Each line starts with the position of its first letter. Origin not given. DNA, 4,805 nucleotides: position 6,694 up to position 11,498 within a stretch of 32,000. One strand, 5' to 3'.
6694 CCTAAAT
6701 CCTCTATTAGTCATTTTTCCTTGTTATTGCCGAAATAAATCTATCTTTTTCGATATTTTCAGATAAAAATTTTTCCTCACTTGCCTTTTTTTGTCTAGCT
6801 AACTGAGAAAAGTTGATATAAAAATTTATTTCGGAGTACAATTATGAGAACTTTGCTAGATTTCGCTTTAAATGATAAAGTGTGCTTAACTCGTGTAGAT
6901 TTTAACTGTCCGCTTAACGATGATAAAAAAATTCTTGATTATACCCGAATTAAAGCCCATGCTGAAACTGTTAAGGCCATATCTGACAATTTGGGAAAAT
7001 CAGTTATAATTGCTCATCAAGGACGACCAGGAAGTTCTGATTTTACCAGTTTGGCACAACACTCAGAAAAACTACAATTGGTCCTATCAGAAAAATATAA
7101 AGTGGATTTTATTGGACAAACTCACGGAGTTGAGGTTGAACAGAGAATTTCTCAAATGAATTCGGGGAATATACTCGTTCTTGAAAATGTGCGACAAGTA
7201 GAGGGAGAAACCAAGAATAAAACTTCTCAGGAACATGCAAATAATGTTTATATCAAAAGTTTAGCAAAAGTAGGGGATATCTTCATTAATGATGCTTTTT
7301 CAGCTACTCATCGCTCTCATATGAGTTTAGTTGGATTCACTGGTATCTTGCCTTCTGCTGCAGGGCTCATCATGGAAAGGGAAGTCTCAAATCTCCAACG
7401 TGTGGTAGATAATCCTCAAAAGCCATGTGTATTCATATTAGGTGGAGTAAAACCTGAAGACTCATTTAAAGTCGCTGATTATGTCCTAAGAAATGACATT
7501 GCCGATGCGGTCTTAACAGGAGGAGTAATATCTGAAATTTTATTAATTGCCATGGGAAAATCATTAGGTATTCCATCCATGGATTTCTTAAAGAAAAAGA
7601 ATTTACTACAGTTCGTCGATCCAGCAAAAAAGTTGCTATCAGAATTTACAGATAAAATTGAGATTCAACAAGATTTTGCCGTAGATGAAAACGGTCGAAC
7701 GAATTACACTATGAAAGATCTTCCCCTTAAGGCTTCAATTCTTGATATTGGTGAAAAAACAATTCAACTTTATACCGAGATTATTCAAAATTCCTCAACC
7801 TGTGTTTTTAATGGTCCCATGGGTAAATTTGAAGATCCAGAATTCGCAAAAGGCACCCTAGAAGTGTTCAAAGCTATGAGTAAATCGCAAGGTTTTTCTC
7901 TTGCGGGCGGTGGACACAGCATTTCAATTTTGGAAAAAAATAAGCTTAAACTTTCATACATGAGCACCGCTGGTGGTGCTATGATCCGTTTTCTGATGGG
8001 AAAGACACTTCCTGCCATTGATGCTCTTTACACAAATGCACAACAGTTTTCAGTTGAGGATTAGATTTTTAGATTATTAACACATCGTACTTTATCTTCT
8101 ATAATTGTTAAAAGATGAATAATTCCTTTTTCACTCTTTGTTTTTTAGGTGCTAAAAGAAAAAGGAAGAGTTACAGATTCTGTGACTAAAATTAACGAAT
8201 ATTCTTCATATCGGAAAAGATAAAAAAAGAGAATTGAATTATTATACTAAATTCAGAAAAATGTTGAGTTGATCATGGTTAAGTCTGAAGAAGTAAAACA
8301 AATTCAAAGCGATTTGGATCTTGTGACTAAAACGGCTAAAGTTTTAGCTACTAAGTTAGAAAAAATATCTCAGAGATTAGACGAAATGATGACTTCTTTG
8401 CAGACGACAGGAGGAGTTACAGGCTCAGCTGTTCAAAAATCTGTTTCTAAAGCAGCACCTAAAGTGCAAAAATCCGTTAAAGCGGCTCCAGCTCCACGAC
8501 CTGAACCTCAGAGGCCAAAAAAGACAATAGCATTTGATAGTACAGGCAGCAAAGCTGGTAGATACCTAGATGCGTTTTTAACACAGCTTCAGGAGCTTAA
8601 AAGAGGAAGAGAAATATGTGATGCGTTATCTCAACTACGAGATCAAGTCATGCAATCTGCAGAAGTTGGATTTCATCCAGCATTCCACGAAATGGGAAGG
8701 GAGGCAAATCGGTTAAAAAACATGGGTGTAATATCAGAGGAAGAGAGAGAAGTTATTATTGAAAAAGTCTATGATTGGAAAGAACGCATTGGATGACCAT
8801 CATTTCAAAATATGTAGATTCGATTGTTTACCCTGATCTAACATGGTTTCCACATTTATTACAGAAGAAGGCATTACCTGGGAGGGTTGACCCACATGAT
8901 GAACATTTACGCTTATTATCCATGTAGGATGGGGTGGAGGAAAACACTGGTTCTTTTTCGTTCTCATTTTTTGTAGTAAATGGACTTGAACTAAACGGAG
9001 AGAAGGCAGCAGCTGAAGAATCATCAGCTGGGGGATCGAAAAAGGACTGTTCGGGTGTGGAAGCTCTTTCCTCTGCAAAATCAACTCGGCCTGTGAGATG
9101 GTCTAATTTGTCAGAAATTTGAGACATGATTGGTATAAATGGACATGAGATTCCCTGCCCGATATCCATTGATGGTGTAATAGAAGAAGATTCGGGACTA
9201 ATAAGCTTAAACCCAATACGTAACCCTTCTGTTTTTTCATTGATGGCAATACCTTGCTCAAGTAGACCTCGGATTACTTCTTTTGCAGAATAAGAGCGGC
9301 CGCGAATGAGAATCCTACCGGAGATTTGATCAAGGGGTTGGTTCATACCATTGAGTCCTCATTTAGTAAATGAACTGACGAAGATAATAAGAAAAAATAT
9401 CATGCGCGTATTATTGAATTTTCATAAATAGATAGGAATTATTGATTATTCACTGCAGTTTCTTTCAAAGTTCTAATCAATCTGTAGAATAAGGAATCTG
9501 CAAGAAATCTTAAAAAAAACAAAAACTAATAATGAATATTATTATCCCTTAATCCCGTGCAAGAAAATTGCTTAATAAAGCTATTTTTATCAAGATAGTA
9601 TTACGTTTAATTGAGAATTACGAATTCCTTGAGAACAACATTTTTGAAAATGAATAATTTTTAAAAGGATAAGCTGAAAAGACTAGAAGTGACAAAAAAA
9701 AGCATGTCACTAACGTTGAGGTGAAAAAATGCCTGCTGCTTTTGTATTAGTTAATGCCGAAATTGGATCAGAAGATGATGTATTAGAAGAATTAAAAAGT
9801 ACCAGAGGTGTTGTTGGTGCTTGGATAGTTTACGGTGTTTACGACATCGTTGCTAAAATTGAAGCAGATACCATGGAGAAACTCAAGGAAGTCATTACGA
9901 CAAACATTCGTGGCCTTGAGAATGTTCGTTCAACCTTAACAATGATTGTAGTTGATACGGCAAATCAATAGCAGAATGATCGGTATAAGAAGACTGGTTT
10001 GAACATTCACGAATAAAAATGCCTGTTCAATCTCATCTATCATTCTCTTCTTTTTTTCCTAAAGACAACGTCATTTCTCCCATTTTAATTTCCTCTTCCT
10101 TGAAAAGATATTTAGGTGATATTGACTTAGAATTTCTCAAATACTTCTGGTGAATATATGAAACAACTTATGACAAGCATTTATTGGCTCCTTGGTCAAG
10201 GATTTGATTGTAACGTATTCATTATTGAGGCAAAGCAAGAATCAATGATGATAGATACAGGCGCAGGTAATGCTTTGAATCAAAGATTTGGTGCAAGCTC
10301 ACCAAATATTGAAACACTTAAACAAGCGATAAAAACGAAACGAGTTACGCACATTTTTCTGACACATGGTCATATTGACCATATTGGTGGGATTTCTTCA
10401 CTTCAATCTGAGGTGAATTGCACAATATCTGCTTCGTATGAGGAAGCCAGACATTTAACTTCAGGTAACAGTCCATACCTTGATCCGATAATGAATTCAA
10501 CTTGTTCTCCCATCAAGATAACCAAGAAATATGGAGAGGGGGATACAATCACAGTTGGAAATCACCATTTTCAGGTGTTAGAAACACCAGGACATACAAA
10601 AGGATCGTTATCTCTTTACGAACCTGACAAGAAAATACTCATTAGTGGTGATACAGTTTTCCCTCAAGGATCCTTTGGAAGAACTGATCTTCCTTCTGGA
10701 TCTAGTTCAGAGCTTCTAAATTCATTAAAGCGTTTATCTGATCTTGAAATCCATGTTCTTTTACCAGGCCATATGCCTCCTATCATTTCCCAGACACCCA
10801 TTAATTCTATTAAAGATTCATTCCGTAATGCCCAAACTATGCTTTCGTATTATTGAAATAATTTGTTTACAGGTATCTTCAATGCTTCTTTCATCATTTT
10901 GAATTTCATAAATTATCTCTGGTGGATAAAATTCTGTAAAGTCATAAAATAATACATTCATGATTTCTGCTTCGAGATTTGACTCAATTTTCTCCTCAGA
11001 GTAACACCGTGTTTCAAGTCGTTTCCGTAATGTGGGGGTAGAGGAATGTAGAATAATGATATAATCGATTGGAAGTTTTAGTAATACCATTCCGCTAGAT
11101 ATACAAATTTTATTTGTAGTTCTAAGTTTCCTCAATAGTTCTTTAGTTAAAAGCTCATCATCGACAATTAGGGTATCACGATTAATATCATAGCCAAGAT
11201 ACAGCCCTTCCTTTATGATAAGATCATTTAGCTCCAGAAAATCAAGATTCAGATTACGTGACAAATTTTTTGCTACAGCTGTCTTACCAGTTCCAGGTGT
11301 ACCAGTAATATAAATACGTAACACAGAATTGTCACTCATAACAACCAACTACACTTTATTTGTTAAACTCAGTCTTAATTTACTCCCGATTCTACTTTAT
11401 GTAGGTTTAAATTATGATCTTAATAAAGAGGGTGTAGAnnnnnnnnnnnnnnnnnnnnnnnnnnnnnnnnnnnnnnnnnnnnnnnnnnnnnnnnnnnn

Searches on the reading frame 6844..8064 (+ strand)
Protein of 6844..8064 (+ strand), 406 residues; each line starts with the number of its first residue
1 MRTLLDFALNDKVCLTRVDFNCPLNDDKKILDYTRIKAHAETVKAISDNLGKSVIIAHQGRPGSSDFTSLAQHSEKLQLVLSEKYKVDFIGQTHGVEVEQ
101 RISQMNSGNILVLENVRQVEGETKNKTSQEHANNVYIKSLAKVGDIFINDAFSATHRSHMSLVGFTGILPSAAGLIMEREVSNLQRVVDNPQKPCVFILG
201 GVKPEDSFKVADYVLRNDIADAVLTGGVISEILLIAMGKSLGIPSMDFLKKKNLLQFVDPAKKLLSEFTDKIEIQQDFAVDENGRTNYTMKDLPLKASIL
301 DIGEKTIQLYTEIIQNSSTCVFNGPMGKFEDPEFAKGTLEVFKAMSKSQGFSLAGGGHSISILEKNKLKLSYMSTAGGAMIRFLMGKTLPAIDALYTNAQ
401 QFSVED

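Call 11: search_protein_families(library=pfam, proteins=[window:6844-8064:+], max_evalue=0.001)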
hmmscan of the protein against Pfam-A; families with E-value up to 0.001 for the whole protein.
window:6844-8064:+ (406 aa): 1 family
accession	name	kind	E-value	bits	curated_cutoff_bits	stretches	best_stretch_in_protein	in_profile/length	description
PF00162.24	PGK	-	2.5e-105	353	27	1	6-387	3-379/379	Phosphoglycerate kinase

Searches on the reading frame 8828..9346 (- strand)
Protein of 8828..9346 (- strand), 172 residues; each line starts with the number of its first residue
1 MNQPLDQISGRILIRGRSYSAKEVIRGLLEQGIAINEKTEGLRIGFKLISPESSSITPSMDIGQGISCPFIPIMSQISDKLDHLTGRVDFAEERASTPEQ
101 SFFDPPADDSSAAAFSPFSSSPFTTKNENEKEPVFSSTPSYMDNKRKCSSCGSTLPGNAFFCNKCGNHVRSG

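Call 11: search_protein_families(library=pfam, proteins=[window:8828-9346:-], max_evalue=0.001)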
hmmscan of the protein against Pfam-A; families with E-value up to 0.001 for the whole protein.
window:8828-9346:- (172 aa): 1 family
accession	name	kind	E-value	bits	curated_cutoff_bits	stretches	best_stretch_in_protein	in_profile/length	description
PF12773.13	DZR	-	0.00075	20.1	27.3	0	147-166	26-45/45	Double zinc ribbon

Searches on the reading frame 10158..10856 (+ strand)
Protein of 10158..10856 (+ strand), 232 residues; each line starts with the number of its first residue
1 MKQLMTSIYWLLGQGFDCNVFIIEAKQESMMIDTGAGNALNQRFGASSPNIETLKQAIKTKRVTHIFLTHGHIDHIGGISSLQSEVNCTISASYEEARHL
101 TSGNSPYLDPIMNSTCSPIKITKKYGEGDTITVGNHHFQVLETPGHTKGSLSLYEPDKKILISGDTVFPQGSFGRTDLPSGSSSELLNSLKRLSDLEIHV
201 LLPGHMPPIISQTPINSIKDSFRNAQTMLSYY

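Call 11: search_protein_families(library=pfam, proteins=[window:10158-10856:+], max_evalue=0.001)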
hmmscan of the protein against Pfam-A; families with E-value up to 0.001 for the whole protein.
window:10158-10856:+ (232 aa): 3 families
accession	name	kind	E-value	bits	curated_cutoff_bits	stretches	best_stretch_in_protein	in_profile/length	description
PF00753.33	Lactamase_B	-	1.5e-30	107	22.7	1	15-205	3-196/196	Metallo-beta-lactamase superfamily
PF19583.5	ODP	-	5.7e-11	43.1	27.2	1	16-166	1-136/194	ODP family beta lactamase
PF12706.13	Lactamase_B_2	-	3.9e-08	33.6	27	1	48-167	16-144/200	Beta-lactamase superfamily domain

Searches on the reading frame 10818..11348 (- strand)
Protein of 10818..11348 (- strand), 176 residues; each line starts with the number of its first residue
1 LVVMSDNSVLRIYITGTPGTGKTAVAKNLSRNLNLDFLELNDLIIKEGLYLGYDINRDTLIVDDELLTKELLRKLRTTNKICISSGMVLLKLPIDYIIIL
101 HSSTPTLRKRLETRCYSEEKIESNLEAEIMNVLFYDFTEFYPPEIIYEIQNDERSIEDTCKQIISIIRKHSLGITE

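Call 11: search_protein_families(library=pfam, proteins=[window:10818-11348:-], max_evalue=0.001)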
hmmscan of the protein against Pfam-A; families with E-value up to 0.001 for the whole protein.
window:10818-11348:- (176 aa): 6 families
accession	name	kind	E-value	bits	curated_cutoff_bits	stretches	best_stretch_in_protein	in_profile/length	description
PF13238.12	AAA_18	-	4.5e-20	72.8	29.4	1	12-131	1-128/128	AAA domain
PF13207.12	AAA_17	-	3.9e-07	30.9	27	1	15-88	1-80/136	AAA domain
PF00004.35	AAA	-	2.1e-05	25.4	21.2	1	12-44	1-33/131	ATPase family associated with various cellular activities (AAA)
PF13521.12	AAA_28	-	4.4e-05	24.2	27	1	11-54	1-45/164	AAA domain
PF13671.12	AAA_33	-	0.00056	20.7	27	0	12-44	2-34/143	AAA domain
PF13401.12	AAA_22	-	0.00058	20.6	27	0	12-46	8-33/130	AAA domain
